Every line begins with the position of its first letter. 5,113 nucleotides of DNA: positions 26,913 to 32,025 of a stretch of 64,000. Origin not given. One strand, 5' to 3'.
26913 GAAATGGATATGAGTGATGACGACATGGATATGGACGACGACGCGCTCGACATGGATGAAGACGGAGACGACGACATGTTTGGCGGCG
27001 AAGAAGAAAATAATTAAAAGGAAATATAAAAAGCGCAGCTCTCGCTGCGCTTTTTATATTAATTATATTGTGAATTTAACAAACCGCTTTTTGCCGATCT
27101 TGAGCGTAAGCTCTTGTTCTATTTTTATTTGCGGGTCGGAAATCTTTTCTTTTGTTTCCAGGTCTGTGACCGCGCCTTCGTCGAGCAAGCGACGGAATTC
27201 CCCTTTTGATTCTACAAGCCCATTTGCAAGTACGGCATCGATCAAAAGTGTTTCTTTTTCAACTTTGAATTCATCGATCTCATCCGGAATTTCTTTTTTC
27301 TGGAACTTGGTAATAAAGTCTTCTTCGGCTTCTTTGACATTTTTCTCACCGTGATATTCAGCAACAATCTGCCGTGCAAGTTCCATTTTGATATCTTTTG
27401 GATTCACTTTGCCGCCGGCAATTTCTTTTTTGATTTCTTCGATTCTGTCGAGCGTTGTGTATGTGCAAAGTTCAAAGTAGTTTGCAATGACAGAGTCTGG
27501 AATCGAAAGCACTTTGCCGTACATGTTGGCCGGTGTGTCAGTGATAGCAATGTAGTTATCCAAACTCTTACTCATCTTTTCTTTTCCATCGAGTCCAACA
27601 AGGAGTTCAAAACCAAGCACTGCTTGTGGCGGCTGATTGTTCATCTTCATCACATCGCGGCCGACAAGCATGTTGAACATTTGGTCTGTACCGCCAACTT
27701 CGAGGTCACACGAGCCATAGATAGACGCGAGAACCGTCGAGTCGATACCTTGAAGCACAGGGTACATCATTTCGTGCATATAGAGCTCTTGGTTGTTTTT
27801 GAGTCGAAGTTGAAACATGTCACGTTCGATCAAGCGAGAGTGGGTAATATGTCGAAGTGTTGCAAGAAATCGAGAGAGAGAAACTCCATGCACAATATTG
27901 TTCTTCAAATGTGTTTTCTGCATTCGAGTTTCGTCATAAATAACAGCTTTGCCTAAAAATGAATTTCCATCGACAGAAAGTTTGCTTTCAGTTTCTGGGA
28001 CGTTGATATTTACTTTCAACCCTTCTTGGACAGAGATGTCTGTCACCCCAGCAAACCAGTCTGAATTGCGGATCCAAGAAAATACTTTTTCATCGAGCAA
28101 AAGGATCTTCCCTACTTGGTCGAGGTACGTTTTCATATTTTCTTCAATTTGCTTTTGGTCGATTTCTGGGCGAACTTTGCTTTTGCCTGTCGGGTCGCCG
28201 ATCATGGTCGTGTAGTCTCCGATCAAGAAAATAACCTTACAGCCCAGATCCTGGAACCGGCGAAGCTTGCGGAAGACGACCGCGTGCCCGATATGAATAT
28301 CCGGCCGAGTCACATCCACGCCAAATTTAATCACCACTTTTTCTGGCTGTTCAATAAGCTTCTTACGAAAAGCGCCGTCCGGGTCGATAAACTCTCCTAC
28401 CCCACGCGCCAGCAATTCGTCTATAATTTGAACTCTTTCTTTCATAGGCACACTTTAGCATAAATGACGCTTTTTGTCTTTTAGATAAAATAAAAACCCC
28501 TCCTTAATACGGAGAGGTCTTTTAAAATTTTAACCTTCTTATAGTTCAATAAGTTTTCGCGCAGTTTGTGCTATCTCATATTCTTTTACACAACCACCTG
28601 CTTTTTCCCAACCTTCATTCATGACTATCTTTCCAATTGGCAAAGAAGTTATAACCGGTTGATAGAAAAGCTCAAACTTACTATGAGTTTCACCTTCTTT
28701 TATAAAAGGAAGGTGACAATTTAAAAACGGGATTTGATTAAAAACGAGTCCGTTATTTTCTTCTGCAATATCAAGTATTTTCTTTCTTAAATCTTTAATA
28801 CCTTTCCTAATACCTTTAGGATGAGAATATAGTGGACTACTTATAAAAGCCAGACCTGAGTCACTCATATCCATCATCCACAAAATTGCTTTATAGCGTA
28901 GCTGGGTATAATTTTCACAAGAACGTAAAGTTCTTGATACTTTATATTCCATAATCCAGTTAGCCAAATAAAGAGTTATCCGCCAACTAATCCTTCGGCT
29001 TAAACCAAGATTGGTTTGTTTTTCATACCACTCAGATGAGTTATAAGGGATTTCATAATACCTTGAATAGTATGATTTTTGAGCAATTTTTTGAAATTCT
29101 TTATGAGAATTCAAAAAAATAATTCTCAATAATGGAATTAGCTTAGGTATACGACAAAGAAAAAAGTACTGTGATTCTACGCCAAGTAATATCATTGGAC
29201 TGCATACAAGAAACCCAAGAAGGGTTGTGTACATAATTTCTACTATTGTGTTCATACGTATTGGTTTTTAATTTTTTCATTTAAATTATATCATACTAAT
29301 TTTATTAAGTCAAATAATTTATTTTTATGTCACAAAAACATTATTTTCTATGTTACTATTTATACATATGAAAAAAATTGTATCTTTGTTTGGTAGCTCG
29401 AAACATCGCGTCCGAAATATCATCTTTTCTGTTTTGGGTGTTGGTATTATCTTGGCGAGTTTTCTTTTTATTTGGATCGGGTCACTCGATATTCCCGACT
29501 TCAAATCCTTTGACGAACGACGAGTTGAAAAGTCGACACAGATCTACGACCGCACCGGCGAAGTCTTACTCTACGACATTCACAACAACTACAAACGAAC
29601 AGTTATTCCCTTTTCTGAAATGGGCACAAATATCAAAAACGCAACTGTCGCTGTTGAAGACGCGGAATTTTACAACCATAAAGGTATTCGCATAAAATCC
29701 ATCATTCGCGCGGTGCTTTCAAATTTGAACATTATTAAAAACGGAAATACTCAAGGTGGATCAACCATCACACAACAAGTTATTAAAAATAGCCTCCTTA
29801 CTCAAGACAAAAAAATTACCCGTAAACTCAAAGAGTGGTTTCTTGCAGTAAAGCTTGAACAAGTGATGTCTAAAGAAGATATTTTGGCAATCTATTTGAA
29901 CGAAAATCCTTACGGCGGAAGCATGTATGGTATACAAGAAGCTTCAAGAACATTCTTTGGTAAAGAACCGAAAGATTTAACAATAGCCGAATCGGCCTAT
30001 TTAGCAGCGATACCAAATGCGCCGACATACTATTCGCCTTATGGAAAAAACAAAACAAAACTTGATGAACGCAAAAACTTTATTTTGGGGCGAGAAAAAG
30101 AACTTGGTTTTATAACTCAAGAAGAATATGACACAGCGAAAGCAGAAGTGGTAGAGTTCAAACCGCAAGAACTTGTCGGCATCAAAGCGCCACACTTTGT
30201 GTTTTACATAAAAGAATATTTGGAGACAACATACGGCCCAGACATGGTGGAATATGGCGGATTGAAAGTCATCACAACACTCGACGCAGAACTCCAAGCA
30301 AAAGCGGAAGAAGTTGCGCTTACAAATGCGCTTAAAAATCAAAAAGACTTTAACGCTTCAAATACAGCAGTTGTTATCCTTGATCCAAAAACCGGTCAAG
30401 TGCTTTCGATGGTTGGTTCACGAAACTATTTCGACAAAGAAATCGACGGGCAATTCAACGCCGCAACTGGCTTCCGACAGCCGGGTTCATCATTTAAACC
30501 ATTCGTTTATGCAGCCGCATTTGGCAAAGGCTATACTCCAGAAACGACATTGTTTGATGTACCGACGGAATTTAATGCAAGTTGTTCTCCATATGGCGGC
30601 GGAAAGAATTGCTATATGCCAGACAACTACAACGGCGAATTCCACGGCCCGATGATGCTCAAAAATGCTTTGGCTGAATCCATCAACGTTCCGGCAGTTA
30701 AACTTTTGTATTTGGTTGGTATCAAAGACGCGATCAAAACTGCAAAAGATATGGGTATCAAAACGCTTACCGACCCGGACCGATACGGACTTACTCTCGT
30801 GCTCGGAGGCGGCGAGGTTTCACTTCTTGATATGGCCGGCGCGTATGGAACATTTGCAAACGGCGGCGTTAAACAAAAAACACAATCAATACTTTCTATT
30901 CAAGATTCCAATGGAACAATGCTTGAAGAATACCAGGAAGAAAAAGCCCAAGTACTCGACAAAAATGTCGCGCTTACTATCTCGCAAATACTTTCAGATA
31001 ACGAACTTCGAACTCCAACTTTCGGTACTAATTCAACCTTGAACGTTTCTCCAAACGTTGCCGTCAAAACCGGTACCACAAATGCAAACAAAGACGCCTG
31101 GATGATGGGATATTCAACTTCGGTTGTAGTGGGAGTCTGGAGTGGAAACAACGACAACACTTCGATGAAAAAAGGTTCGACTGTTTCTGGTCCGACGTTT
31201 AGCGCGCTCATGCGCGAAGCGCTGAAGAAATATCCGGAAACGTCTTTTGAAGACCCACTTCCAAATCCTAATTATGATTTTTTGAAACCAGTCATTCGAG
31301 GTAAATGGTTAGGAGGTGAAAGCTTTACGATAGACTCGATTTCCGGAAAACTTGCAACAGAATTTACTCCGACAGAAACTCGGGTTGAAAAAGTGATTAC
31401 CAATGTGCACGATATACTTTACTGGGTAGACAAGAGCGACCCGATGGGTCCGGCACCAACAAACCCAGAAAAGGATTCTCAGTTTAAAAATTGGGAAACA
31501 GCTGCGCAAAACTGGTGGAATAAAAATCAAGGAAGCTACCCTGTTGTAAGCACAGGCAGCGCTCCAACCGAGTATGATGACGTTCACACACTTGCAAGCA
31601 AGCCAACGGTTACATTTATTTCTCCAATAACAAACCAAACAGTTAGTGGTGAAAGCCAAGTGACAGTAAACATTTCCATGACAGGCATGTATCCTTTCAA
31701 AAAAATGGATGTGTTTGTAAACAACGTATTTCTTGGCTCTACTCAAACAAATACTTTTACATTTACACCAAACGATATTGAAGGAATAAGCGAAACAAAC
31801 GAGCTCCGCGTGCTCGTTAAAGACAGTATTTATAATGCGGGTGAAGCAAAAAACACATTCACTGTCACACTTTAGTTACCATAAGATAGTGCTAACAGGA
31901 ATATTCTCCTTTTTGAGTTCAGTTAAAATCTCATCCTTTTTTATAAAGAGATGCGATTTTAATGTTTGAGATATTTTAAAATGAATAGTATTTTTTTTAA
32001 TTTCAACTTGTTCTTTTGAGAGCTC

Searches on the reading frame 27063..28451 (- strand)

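Call 111: search_protein_families(library=pfam, proteins=[window:27063-28451:-], max_evalue=0.00001)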
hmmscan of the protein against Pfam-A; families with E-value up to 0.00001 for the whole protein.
window:27063-28451:- (462 aa): 1 family
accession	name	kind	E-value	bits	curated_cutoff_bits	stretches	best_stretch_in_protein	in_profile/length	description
PF00579.31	tRNA-synt_1b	-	3.8e-49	168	21.1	2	187-383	94-291/292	tRNA synthetases class I (W and Y)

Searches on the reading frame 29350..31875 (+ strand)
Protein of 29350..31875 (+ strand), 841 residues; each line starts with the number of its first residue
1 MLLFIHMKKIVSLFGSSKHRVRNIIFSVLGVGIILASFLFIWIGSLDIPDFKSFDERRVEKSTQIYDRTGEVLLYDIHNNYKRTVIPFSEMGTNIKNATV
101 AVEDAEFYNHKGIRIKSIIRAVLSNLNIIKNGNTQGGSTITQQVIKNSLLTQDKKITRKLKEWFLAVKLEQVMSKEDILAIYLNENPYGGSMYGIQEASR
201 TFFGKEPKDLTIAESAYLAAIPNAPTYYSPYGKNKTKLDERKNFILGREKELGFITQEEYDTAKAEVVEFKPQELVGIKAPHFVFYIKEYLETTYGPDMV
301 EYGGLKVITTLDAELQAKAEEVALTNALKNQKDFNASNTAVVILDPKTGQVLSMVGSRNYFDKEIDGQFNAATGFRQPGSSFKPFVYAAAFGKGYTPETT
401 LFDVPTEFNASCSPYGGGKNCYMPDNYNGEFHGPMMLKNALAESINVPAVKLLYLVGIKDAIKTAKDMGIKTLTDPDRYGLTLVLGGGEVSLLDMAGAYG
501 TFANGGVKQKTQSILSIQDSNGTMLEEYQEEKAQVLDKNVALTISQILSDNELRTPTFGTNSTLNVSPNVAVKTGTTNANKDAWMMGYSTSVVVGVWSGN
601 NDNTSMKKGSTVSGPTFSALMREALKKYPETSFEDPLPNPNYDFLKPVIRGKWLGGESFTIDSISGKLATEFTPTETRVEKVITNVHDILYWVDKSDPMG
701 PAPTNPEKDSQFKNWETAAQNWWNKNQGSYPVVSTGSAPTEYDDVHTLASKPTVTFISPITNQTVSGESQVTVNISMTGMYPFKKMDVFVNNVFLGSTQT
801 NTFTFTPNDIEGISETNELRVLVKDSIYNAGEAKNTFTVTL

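Call 111: search_protein_families(library=pfam, proteins=[window:29350-31875:+], max_evalue=0.00001)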
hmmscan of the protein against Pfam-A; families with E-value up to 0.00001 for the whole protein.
window:29350-31875:+ (841 aa): 2 families
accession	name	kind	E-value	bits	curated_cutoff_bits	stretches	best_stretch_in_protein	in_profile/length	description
PF00912.28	Transgly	-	4.1e-58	196.2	27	1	75-248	6-176/178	Transglycosylase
PF00905.27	Transpeptidase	-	1e-25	91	22.1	1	340-621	2-298/299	Penicillin binding protein transpeptidase domain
